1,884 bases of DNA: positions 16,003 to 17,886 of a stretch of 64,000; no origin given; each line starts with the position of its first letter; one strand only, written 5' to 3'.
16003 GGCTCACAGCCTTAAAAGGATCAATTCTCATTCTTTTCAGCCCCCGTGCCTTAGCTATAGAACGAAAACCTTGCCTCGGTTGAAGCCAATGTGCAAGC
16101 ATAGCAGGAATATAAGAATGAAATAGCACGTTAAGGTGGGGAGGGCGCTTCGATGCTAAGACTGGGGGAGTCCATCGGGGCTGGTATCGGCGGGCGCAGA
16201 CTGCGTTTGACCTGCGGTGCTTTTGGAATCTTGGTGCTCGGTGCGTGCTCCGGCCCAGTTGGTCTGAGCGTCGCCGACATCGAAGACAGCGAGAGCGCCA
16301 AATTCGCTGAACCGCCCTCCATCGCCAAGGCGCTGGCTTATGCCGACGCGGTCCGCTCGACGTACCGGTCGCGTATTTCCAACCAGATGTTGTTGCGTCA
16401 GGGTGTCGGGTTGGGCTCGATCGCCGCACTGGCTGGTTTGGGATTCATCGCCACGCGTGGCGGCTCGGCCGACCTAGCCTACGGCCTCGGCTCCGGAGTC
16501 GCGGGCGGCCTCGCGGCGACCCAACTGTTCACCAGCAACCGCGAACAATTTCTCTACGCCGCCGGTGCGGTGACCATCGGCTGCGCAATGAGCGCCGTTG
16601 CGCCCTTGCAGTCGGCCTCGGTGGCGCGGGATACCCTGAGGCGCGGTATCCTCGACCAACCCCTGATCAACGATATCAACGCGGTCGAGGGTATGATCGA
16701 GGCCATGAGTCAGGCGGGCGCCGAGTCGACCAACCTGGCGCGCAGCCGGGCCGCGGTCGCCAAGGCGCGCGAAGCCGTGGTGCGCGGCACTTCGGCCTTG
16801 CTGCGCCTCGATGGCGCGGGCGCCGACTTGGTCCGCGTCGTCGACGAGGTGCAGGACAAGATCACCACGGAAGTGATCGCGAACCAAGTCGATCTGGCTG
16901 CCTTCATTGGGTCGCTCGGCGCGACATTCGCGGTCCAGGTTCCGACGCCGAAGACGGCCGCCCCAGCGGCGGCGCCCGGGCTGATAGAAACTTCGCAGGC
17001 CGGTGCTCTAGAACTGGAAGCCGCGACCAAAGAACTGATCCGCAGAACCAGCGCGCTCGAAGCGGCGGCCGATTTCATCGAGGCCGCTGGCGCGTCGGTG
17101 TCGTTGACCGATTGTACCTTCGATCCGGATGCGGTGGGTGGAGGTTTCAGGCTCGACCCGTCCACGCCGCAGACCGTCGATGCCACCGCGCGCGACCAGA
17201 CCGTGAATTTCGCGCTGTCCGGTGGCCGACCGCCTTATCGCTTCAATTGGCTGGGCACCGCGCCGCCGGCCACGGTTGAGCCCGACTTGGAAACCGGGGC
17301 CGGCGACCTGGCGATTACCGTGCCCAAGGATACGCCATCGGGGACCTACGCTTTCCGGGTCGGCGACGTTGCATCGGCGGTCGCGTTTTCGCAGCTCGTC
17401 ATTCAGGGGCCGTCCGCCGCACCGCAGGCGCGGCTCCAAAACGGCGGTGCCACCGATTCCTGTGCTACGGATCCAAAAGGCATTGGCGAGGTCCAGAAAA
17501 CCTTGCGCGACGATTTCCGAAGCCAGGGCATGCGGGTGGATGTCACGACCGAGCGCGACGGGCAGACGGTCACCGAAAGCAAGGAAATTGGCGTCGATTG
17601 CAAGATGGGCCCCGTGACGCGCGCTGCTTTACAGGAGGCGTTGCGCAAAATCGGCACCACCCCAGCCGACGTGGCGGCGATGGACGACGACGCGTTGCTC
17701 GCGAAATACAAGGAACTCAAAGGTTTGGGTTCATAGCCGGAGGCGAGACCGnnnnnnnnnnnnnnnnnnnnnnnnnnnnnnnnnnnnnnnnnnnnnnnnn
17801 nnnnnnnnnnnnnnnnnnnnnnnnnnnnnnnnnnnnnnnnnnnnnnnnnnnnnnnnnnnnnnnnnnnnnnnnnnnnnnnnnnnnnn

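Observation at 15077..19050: Divergent three-gene envelope module of unknown function inside the tRNA-Leu island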

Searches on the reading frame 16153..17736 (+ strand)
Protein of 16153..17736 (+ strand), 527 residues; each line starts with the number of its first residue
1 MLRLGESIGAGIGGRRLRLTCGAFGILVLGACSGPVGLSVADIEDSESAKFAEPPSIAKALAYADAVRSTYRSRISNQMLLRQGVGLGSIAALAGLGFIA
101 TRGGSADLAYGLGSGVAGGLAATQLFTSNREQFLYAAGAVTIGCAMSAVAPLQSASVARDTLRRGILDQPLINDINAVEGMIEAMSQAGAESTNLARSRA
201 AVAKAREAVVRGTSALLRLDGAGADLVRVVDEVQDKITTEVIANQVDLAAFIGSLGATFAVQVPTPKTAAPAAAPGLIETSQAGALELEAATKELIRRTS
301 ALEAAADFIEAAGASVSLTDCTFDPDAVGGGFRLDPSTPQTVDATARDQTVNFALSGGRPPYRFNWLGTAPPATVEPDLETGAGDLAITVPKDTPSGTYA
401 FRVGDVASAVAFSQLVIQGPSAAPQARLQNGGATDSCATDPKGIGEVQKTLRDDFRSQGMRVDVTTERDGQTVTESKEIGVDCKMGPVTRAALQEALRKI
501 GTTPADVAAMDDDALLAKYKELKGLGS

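Call 3: search_protein_families(library=pfam, proteins=[window:16153-17736:+], max_evalue=1)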
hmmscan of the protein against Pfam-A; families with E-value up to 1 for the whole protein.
window:16153-17736:+ (527 aa): 2 families
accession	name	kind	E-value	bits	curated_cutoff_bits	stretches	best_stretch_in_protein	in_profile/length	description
PF12244.13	DUF3606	-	0.13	12.6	24.3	1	483-509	25-51/54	Protein of unknown function (DUF3606)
PF20009.4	GEVED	-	0.2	13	24.4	0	381-440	29-67/78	GEVED domain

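Call 4: search_protein_families(library=padloc, proteins=[window:16153-17736:+], max_evalue=1)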
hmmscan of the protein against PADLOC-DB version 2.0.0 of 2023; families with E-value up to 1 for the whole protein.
window:16153-17736:+ (527 aa): 0 families

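Call 5: search_protein_families(library=ncbifam, proteins=[window:16153-17736:+], max_evalue=1)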
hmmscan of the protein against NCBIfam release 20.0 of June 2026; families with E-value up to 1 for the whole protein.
window:16153-17736:+ (527 aa): 0 families

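Call 6: search_protein_families(library=phrogs, proteins=[window:16153-17736:+], max_evalue=1)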
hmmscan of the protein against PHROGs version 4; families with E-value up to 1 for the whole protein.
window:16153-17736:+ (527 aa): 1 family
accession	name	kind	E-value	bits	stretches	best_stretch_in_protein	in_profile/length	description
phrog_2973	-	head and packaging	0.0068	16.8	1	337-423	115-195/310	Hoc-like head decoration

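Call 10: search_solved_structures(query=window:16153-17736:+, max_evalue=1)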
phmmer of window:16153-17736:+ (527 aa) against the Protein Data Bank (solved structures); distinct sequences matched with E-value up to 1: 8.
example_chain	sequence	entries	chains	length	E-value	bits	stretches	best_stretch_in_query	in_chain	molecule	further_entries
4mju_A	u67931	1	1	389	0.23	13.8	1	363-409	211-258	Neuraminidase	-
4mjv_A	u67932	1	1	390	0.23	13.8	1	363-409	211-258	Neuraminidase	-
4m3m_A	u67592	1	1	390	0.23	13.8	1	363-409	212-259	Neuraminidase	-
4ks1_A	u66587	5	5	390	0.23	13.8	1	363-409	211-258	Neuraminidase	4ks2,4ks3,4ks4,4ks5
4b5q_A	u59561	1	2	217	0.3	13.4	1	381-433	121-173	GLYCOSIDE HYDROLASE FAMILY 61 PROTEIN D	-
3o9j_A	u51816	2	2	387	0.61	12.4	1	363-407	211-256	Neuraminidase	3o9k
4d8s_A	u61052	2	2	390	0.61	12.3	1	363-407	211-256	Neuraminidase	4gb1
5hun_A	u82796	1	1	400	0.62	12.3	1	363-410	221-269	Neuraminidase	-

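Call 12: find_homologous_proteins(query=window:16153-17736:+, max_evalue=0.001)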
Query window:16153-17736:+ (527 aa): 1 proteins with E <= 0.001 among 8000 candidates.
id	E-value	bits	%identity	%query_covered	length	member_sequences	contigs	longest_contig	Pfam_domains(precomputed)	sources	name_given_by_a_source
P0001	0.0e+0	1111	100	100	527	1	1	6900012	-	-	-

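Call 36: search_protein_representatives(protein=window:16153-17736:+)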
Query: 527 residues. Proteins with E-value up to 0.001 (for the whole library): 280; up to 1e-10: 110; up to 1e-30: 6. The best 150 are listed.
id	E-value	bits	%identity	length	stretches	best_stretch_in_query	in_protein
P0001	0.0e+00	1110.7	100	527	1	1-527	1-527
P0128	2.0e-87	310.8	42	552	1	24-519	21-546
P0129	1.2e-72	262.0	40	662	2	185-494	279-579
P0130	1.3e-41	159.7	30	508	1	19-515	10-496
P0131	4.4e-36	141.5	32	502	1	27-514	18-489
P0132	6.2e-34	134.4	30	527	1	25-510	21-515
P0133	1.2e-30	123.5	34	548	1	19-515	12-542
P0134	4.6e-29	118.3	30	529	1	14-504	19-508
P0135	5.0e-29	118.2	32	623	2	53-477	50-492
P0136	9.4e-29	117.3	29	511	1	50-500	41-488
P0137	5.3e-27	111.5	31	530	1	47-418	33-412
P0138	6.2e-27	111.3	28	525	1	48-442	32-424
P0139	8.4e-27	110.9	27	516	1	17-452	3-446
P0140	1.2e-26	110.3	28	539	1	18-426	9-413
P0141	2.6e-26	109.2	30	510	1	46-404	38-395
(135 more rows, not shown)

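Call 48: search_protein_families(library=pfam, alignment_id=A5, max_evalue=0.01)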
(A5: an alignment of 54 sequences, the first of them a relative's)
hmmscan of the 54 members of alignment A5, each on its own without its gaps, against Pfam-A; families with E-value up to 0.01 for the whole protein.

A. member 1, P0001 (527 aa): 0 families

B. families by the number of members that match (of 54 scanned): 8 families
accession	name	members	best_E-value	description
PF01471.23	PG_binding_1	11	7.6e-07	Putative peptidoglycan binding domain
PF12733.13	Cadherin-like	1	0.00083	Cadherin-like beta sandwich domain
PF19918.4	bpX2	1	0.0011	MoxR-vWA-beta-propeller ternary system domain bpX2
PF13573.12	SprB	1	0.0034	SprB repeat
PF16168.11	AIDA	1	0.0043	Adhesin of bacterial autotransporter system, probable stalk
PF09374.15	PG_binding_3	1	0.0068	Predicted Peptidoglycan domain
PF04513.17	Baculo_PEP_C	1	0.0068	Baculovirus polyhedron envelope protein, PEP, C terminus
PF25528.1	DUF7917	1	0.0073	Domain of unknown function (DUF7917)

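Call 60: predict_structure(alignment_id=A5)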
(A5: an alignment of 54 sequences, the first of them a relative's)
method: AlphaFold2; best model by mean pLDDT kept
length: 527 residues; sequences in the alignment: 54
mean_pLDDT: 83.3   pTM: 0.60
mean pLDDT of the five models: 83.3, 81.7, 80.5, 79.9, 79.4
residues with pLDDT >= 90: 291; 70-90: 143; 50-70: 45; < 50: 48
segments of 3 or more residues with pLDDT < 50: 1-3, 252-281, 426-434
pLDDT, mean of each block of 10 residues (from residue 1): 51 69 77 53 64 85 94 90 83 81 81 78 75 92 95 95 91 94 90 93 96 95 94 91 68 42 39 41 75 95 96 86 80 91 96 90 93 91 90 95 91 95 55 58 92 91 94 95 95 97 97 97 83
secondary structure, 60 per line:
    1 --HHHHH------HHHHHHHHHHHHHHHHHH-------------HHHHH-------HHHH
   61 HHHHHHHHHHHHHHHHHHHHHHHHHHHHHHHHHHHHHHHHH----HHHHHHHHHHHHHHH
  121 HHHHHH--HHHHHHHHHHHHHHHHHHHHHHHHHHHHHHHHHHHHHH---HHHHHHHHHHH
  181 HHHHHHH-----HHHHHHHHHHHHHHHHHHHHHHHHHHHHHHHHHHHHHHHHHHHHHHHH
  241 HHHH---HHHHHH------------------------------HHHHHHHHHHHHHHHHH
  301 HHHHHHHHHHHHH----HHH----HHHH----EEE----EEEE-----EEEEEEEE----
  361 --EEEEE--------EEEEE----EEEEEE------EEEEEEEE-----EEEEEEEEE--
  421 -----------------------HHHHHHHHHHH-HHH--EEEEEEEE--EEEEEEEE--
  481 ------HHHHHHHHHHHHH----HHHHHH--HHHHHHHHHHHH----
elements in order: H3-7 H14-31 H45-49 H57-101 H106-126 H129-166 H170-187 H193-244 H248-253 H284-313 H325-328 E333-335 E340-343 E349-356 E363-367 E376-380 E385-390 E397-404 E410-418 H444-454 E461-468 E471-478 H487-499 H504-509 H512-523

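Call 62: fold_search(model_id=the predicted structure, library=pdb)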
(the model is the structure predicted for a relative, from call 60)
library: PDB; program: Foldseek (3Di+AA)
matches with E <= 10: 1430; with E <= 0.001: 0
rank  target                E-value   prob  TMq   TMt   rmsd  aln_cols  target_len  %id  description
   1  2ncm_MODEL_1_A        3.0e-03  1.00  0.14  0.57   4.1        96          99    9  NEURAL CELL ADHESION MOLECULE, NMR, 20 STRUCTURES (released 1997-03-12)
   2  2w0l_A                3.3e-03  1.00  0.14  0.54   3.9       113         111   14  CRYSTAL STRUCTURE OF THE MUTANT H8P FROM THE RECOMBINANT VARIABLE DOMAIN 6JAL2 (released 2009-11-17)
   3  9d7z_J                3.4e-03  1.00  0.14  0.36   5.2        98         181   21  Shigella flexneri bacteriophage Moo19 Icosahedral Reconstruction (released 2025-01-15)
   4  6s5w_A                3.6e-03  1.00  0.13  0.49   3.9        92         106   16  Structure of Rib domain 'Rib Long' from Lactobacillus acidophilus (released 2019-12-11)
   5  5l8l_B                5.5e-03  1.00  0.14  0.52   5.1       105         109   15  Aurora-A kinase domain in complex with vNAR-D01 (crystal form 1) (released 2016-07-20)
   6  7t3m_D                5.5e-03  1.00  0.13  0.28   4.1       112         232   13  SARS-CoV-2 S (Spike Glycoprotein) D614G with Three (3) RBDs Up, Bound to Antibody 2-7 scFv, composite map (released 2022-08-24)
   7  1epf_C                5.8e-03  1.00  0.13  0.33   4.0        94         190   11  CRYSTAL STRUCTURE OF THE TWO N-TERMINAL IMMUNOGLOBULIN DOMAINS OF THE NEURAL CELL ADHESION MOLECULE (NCAM) (released 2000-10-09)
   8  9l07_L                6.7e-03  1.00  0.14  0.31   3.8       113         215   14  The local refined map of SARS-CoV-2 EG.5.1 Variant Spike protein complexed with antibody XGi-203 (released 2025-12-10)
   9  5l8j_B                6.7e-03  1.00  0.13  0.51   5.0       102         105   14  Aurora-A kinase domain in complex with vNAR-D01 S93R (released 2016-07-20)
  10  5l8k_B                8.5e-03  1.00  0.13  0.51   5.3       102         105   15  Aurora-A kinase domain in complex with vNAR-D01 (crystal form 2) (released 2016-07-20)
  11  7fbj_H                8.9e-03  1.00  0.14  0.51   5.0       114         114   11  Crystal structure of SARS-CoV-2 receptor binding domain in complex with neutralizing nanobody 17F6 (released 2022-07-13)
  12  7y95_A                9.3e-03  1.00  0.14  0.60   3.5        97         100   16  Crystal structure of sDscam Ig1 domain, isoform beta6v2 (released 2023-05-24)
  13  7wog_B                9.3e-03  1.00  0.12  0.44   5.0       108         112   10  SARS-CoV-2 Omicron S monomer complexed with 553-49 (released 2022-07-20)
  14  9mdk                  9.3e-03  1.00  0.13  0.15  18.5       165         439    8  Crystal Structure of E64-inhibited C0362 (TDE_0362 [TDE0362] resi 205-647) (released 2025-02-12)
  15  3uto_A                9.8e-03  1.00  0.13  0.12   3.5        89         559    9  Twitchin kinase region from C.elegans (Fn31-NL-kin-CRD-Ig26) (released 2012-08-08)
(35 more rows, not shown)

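Call 75: search_solved_structures(query=A5, max_evalue=5)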
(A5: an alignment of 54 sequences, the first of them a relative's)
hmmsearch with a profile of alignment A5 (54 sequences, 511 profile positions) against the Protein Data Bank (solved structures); distinct sequences matched with E-value up to 5: 61 (the best 60 are shown).
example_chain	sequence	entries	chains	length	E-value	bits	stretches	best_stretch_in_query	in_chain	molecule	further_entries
5lxk_A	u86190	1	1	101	0.0016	20.3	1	329-416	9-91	Decoration protein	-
4nso_A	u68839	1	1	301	0.0028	19.5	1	431-482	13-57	Effector protein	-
9q4f_A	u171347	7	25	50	0.0057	18.5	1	188-231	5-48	Fusion glycoprotein F1 N-terminal heptad repeat (HR1) | Fusion glycoprotein F1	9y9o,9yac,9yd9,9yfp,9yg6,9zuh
9yby_B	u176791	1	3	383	0.0064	18.3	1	187-233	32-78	Fusion glycoprotein F1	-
7rum_A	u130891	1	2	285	0.0074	18.1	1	434-480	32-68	Endolysin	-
5yxw_B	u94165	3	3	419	0.0076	18.1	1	187-233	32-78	glycoprotein F1,measles virus fusion protein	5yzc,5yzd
6fwx_A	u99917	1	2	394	0.009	17.8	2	355-419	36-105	Titin,Titin,Titin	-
8zvi_a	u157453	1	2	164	0.014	17.2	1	331-414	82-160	Decoration protein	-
8xne_A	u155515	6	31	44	0.014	17.2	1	187-227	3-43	Fusion glycoprotein F1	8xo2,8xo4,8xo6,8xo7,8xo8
8xo3_A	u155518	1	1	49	0.018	16.8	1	187-227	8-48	Fusion glycoprotein F1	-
4xxt_A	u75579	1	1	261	0.019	16.8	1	416-494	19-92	Fusion of predicted Zn-dependent amidase/peptidase (Cell wall hydrolase/DD-carboxypeptidas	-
8xo5_A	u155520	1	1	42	0.02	16.7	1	188-227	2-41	Fusion glycoprotein F1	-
4zry_B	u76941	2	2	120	0.025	16.3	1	147-208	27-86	Keratin, type II cytoskeletal 1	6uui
8ut2_B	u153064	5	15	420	0.029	16.1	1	187-233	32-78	Fusion glycoprotein F0 | Fusion glycoprotein F1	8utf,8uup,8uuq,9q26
9coe_B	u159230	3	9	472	0.036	15.8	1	187-233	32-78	Fusion glycoprotein F1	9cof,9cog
4lpq_A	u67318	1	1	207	0.14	13.9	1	428-492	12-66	ErfK/YbiS/YcfS/YnhG family protein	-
1lbu_A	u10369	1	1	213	0.36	12.5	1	455-488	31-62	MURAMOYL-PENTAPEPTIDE CARBOXYPEPTIDASE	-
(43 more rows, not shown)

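Call 78: fold_search(model_id=the predicted structure, library=viral)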
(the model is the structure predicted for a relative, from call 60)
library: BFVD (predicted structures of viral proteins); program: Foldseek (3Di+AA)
matches with E <= 10: 725; with E <= 0.001: 2
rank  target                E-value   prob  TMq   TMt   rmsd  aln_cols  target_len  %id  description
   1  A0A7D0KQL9            2.3e-04  1.00  0.09  0.21  14.7       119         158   21  (no name in the UniProt tables at hand)
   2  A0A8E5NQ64            1.0e-03  0.94  0.15  0.09  27.6       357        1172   16  (no name in the UniProt tables at hand)
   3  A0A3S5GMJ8            1.3e-03  1.00  0.13  0.57   2.9        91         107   16  (no name in the UniProt tables at hand)
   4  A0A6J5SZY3            1.8e-03  1.00  0.13  0.06  19.4       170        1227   18  Ig [uncultured Caudovirales phage]
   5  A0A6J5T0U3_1          3.3e-03  1.00  0.12  0.08   4.9       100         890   25  Ig [uncultured Caudovirales phage]
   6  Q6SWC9                4.0e-03  0.99  0.12  0.21  25.6       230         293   12  Membrane protein RL13 [Human cytomegalovirus (strain Merlin)]
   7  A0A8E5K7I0            4.4e-03  1.00  0.15  0.13   5.7       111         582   16  (no name in the UniProt tables at hand)
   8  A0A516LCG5            4.4e-03  1.00  0.13  0.18   5.9       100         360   18  (no name in the UniProt tables at hand)
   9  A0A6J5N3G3            4.6e-03  1.00  0.13  0.09   4.7        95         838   18  Tip attachment protein J [uncultured Caudovirales phage]
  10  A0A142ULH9            4.8e-03  1.00  0.13  0.19   4.9       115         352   24  Major tail protein [Mycobacterium phage SkinnyPete]
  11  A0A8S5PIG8            5.1e-03  1.00  0.14  0.44  18.9       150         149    9  Cellulase [Myoviridae sp. ct0jJ30]
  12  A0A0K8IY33            7.8e-03  0.90  0.13  0.21  21.9       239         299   18  Immunoglobulin domain-containing protein [Cronobacter phage Dev-CD-23823]
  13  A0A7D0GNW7            8.6e-03  0.99  0.14  0.08  17.2       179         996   17  (no name in the UniProt tables at hand)
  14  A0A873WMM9            9.0e-03  1.00  0.14  0.08   5.9       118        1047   14  (no name in the UniProt tables at hand)
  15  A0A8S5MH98            9.5e-03  1.00  0.14  0.19   4.3       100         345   10  Binding domain, N-terminal (Fragment) [Podoviridae sp. ct1h53]
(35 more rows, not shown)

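Call 91: search_dna_similar(query=window:16153-17736:+, collection=phages, mode=protein, max_evalue=0.001, max_rows=10)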
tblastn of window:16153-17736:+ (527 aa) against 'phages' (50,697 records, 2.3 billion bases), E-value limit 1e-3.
No match.
